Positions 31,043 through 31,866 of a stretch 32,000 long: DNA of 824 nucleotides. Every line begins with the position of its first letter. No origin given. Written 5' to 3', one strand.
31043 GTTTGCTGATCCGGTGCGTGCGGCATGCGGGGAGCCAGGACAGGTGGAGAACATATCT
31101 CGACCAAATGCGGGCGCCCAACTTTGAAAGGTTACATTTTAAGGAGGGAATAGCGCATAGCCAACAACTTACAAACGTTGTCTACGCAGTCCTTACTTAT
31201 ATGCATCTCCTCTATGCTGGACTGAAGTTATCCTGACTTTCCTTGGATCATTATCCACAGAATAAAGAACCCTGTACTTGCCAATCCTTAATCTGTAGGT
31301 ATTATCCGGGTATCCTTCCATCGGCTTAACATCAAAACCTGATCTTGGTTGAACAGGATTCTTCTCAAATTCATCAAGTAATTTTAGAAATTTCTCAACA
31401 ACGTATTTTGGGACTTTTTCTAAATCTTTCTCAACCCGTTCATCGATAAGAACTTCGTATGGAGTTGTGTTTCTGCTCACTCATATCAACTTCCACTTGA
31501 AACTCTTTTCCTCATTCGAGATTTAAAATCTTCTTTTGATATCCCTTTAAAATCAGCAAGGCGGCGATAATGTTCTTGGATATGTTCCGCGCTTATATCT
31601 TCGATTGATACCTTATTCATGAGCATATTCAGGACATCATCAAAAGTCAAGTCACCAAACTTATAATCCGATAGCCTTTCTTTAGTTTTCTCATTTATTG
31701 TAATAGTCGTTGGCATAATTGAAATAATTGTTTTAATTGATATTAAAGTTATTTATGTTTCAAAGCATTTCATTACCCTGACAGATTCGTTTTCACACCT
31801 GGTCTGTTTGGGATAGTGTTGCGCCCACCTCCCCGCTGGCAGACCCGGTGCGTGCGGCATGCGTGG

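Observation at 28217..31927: Four direct copies of a GC-rich structured repeat delimit every gene module (cassette-like array)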

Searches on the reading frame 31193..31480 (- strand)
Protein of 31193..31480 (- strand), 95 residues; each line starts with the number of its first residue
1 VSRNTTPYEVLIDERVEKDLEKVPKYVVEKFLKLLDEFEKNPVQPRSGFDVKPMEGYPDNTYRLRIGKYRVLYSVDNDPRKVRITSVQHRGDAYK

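Call 14: find_encoding_contigs(protein=window:31193-31480:-, flank=10000, max_places=6)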
Protein window:31193-31480:- (95 aa): 10 contigs read that carry it; 6 places shown.
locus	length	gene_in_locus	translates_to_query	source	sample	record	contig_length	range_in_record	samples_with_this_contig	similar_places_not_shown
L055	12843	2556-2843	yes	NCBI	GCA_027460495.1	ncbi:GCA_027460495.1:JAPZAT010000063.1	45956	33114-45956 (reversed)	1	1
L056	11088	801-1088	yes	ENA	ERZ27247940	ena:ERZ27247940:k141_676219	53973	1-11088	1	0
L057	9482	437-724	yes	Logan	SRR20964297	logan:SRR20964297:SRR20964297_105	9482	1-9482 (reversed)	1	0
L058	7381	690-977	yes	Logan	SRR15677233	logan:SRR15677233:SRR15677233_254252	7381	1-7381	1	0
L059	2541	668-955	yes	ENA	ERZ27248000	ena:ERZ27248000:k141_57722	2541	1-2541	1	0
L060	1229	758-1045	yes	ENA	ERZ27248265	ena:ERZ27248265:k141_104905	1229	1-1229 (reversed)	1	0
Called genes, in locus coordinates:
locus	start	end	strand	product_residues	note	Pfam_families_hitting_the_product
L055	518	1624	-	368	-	PF00589:Phage_integrase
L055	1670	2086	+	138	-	PF02900:LigB (weak)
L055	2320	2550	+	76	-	-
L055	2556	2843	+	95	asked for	PF05016:ParE_toxin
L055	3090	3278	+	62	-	-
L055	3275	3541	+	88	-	-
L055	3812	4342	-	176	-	-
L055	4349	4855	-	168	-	-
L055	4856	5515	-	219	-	-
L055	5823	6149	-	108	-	PF01863:YgjP-like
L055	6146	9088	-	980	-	PF04313:HSDR_N, PF04851:ResIII, PF18766:SWI2_SNF2, PF22679:T1R_D3-like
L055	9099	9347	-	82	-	PF04255:DUF433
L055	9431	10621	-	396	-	PF01420:Methylase_S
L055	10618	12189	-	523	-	PF12161:HsdM_N, PF02384:N6_Mtase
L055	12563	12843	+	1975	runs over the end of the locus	PF00082:Peptidase_S8, PF13205:Big_5, PF05048:NosD, PF13229:Beta_helix, PF02368:Big_2 (weak)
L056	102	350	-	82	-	PF02697:VAPB_antitox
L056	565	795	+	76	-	-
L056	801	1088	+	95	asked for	PF05016:ParE_toxin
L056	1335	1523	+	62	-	-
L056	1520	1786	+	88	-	-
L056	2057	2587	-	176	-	-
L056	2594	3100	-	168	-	-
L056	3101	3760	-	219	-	-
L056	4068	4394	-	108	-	PF01863:YgjP-like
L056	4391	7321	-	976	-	PF04313:HSDR_N, PF04851:ResIII, PF18766:SWI2_SNF2, PF22679:T1R_D3-like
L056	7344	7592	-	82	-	PF04255:DUF433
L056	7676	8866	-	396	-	PF01420:Methylase_S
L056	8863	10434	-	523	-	PF12161:HsdM_N, PF02384:N6_Mtase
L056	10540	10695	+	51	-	-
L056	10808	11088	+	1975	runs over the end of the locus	PF00082:Peptidase_S8, PF13205:Big_5, PF05048:NosD, PF13229:Beta_helix, PF02368:Big_2 (weak)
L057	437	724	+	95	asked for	PF05016:ParE_toxin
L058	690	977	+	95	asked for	PF05016:ParE_toxin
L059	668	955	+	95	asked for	PF05016:ParE_toxin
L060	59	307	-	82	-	PF02697:VAPB_antitox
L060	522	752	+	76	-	-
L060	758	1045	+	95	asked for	PF05016:ParE_toxin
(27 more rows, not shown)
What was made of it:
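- The window's array was assembled identically in five other datasets (L056-L060; call 14).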

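Call 25: search_protein_families(library=pfam, proteins=[L055:518-1624:-], max_evalue=0.01)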
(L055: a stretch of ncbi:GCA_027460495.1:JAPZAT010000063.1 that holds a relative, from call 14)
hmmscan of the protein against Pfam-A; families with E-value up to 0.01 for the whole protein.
L055:518-1624:- (368 aa): 2 families
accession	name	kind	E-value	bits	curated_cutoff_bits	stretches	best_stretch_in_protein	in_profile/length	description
PF00589.27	Phage_integrase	-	2.2e-16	60.6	27.1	1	96-254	3-170/172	Phage integrase family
PF13495.12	Phage_int_SAM_4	-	0.003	18.4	27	0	4-51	3-53/85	Phage integrase, N-terminal SAM-like domain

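Call 31: search_protein_families(library=ncbifam, proteins=[L055:518-1624:-], max_evalue=0.01)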
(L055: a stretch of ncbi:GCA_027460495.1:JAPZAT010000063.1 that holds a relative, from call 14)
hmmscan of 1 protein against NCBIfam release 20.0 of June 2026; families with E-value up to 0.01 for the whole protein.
L055:518-1624:- (368 aa): 9 families
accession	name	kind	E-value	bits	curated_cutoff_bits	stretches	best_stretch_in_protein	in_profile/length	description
NF040815.2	recomb_XerA_Arch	equivalog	4.7e-24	85.4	220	1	4-253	1-255/263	site-specific tyrosine recombinase/integron integrase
TIGR02249.1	integrase_gron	subfamily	1.1e-09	38.1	265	2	188-254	237-302/315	integron integrase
TIGR02225.1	recomb_XerD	equivalog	3.7e-09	36.3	329.6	1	5-227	2-250/290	site-specific tyrosine recombinase XerD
NF001399.0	PRK00283.1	subfamily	4.7e-08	32.6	279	1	2-224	8-256/300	tyrosine recombinase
TIGR02224.1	recomb_XerC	equivalog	1.8e-07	30.8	335.15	1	97-227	108-253/295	tyrosine recombinase XerC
NF003462.0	PRK05084.1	equivalog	1.3e-06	27.4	267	1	115-260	199-352/360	tyrosine recombinase XerS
NF011946.0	PRK15417.1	equivalog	0.00029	20.1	435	1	199-241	263-305/337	integron integrase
NF007371.0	PRK09871.1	subfamily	0.0022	17.6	222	0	188-256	111-177/198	tyrosine-type DNA invertase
NF047360.1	tail_chap_PVL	equivalog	0.0043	17.3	25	0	290-341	23-75/86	phage tail assembly chaperone G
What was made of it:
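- On Integron attC site / CALIN: The L055 recombinase scores 38 bits against a cut-off of 265 for TIGR02249 (call 31).
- The only nearby tyrosine recombinase, in the relative L055, scores 38 bits against a cut-off of 265 for the integron-integrase model (call 31).
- Tried and rejected: It is a generic recombinase: 85 bits against a cut-off of 220 for XerA, and 38 against 265 for IntI (call 31).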

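Call 35: search_protein_families(library=pfam, proteins=[window:31193-31480:-, L056:102-350:-], max_evalue=0.01)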
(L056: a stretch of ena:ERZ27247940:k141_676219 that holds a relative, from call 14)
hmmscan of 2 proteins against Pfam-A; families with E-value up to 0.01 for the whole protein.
window:31193-31480:- (95 aa): 1 family
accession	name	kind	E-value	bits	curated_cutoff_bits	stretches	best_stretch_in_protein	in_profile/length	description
PF05016.21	ParE_toxin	-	7.6e-12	46.1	23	1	10-94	1-89/89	ParE toxin of type II toxin-antitoxin system, parDE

L056:102-350:- (82 aa): 1 family
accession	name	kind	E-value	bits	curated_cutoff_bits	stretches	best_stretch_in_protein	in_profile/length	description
PF02697.20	VAPB_antitox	-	1.1e-14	55.3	27.9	1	4-68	1-63/69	Putative antitoxin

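Call 55: find_homologous_proteins(query=L055:518-1624:-, max_evalue=1e-20)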
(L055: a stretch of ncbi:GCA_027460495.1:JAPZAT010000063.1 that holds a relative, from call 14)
Query L055:518-1624:- (368 aa): 85 proteins with E <= 1e-20 among 3125 candidates.
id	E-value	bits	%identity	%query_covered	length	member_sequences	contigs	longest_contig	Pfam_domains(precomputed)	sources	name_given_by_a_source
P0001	1.9e-238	808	100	100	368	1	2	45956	PF00589.28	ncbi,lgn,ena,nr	ncbi:MAG: tyrosine-type recombinase/integrase [Candidatus Methanoperedens sp.]|nr:tyrosine-type reco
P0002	3.2e-158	544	77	85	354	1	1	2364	PF00589.28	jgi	jgi:site-specific recombinase XerD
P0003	4.6e-155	534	80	82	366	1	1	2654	PF00589.28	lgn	-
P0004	3.4e-144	498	73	82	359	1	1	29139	PF00589.28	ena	-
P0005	4.9e-138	478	71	82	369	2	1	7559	PF00589.28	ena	-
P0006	1.2e-132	460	66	82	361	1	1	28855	PF00589.28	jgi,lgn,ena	jgi:site-specific recombinase XerD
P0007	3.3e-122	426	57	93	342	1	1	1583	PF00589.28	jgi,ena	jgi:site-specific recombinase XerD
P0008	7.1e-112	392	74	65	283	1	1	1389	PF00589.28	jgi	-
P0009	7.0e-102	359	53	92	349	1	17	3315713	PF00589.28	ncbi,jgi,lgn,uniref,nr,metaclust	ncbi:site-specific recombinase XerD [Candidatus Methanoperedens nitroreducens]|uniref:Site-specific 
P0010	1.5e-101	358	51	97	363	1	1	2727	PF00589.28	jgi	-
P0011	6.2e-100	353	50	98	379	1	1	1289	PF00589.28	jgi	jgi:integrase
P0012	4.1e-97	343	50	90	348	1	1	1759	PF00589.28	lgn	-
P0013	1.0e-95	339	52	82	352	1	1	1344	PF00589.28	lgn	-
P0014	1.7e-95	338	53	82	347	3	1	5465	PF00589.28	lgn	-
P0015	4.8e-95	337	48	93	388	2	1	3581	PF00589.28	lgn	-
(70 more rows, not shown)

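Call 56: find_encoding_contigs(protein=P0004, flank=10000, max_places=2)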
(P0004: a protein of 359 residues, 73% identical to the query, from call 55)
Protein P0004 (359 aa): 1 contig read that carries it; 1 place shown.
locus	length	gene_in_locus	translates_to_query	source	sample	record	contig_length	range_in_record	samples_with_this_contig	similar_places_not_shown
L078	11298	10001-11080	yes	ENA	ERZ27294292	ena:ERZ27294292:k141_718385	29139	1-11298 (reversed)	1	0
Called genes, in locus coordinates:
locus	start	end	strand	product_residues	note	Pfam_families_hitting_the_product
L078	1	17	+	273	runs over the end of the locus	-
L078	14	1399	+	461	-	PF02310:B12-binding, PF19864:Radical_SAM_N2 (weak), PF04055:Radical_SAM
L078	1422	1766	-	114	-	-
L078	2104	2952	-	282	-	PF03640:Lipoprotein_15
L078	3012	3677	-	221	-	PF01983:CofC, PF09837:DUF2064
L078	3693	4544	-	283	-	PF02678:Pirin, PF07883:Cupin_2 (faint), PF05726:Pirin_C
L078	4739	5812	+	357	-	PF00724:Oxidored_FMN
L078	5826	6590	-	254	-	PF07224:Chlorophyllase (weak), PF01738:DLH, PF12146:Hydrolase_4 (faint), PF20434:BD-FAE (faint), PF20408:Abhydrolase_11 (weak), PF01738:DLH, PF00326:Peptidase_S9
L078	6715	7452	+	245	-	PF04402:SIMPL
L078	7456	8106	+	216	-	PF00174:Oxidored_molyb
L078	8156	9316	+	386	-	PF23500:DUF7133, PF22807:TrAA12, PF07995:GSDH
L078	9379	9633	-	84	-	-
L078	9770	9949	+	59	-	-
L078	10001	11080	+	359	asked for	PF00589:Phage_integrase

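Call 57: find_encoding_contigs(protein=P0006, flank=10000, max_places=2)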
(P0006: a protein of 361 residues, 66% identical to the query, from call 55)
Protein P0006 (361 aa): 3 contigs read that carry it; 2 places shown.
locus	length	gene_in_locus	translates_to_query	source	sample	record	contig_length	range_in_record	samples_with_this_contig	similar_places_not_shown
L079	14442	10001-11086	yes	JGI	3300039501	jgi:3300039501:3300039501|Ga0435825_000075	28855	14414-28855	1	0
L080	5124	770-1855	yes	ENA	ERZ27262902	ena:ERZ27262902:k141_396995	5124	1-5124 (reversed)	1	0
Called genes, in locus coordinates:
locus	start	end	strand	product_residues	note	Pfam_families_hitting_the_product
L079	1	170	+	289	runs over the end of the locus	PF00583:Acetyltransf_1 (weak)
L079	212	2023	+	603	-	PF04055:Radical_SAM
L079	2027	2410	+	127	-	PF09946:DUF2178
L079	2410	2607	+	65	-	PF12844:HTH_19, PF13560:HTH_31 (weak), PF01381:HTH_3, PF13443:HTH_26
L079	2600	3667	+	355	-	PF01544:CorA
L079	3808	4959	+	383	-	-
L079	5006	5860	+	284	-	PF00892:EamA, PF03151:TPT (weak), PF00892:EamA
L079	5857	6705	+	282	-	PF00557:Peptidase_M24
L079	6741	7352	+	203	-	PF04055:Radical_SAM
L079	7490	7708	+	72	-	PF01022:HTH_5 (weak)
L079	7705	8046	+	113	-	PF26119:DUF8036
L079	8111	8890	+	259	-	PF01261:AP_endonuc_2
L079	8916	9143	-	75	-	-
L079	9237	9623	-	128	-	PF05048:NosD, PF13229:Beta_helix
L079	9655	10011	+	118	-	-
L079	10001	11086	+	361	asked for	PF00589:Phage_integrase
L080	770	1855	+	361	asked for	PF00589:Phage_integrase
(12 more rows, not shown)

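Call 58: find_encoding_contigs(protein=P0009, flank=10000, max_places=3)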
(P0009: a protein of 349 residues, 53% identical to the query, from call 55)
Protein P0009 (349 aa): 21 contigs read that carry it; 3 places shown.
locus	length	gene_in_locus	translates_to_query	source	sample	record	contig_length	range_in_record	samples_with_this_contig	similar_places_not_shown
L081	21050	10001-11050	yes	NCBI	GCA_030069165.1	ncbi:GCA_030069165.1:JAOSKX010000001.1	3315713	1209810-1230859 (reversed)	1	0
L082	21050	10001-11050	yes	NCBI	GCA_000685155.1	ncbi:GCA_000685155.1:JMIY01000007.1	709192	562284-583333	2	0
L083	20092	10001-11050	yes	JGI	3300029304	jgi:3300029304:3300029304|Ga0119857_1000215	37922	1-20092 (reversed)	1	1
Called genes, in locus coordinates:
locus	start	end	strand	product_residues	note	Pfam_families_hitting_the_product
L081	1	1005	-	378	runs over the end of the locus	PF00188:CAP, PF17210:SdrD_B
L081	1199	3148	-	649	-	PF16177:ACAS_N, PF00501:AMP-binding, PF13193:AMP-binding_C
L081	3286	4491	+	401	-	-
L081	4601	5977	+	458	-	PF01212:Beta_elim_lyase, PF01041:DegT_DnrJ_EryC1 (weak)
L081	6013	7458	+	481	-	PF12801:Fer4_5 (weak)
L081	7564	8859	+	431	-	PF02335:Cytochrom_C552, PF14522:Cytochrome_C7 (faint)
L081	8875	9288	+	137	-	PF03264:Cytochrom_NNT, PF14522:Cytochrome_C7 (faint)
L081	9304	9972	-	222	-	PF04493:Endonuclease_5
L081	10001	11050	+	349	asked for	PF00589:Phage_integrase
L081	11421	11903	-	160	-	-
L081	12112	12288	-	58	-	-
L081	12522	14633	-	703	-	-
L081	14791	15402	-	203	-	PF00350:Dynamin_N (faint), PF01926:MMR_HSR1, PF02421:FeoB_N, PF03193:RsgA_GTPase (faint)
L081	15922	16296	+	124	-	PF12840:HTH_20 (weak), PF01022:HTH_5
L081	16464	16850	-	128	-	PF13358:DDE_3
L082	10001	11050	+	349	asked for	PF00589:Phage_integrase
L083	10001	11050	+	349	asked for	PF00589:Phage_integrase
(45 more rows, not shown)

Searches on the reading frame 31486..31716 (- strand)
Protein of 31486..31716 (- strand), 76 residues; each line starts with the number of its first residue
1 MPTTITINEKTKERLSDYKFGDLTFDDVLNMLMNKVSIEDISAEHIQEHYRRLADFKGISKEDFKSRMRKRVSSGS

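Call 35: search_protein_families(library=pfam, proteins=[window:31486-31716:-], max_evalue=0.01)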
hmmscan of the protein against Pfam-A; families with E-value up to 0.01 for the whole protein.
window:31486-31716:- (76 aa): 3 families
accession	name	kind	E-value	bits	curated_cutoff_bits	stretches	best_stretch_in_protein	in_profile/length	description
PF24434.1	DUF7557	-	0.00011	22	25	1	3-34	2-33/45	Family of unknown function (DUF7557)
PF02697.20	VAPB_antitox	-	0.00063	20.9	27.9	1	4-71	2-60/69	Putative antitoxin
PF12174.13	RST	-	0.0011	19.3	22.7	1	24-70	8-51/67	RCD1-SRO-TAF4 (RST) plant domain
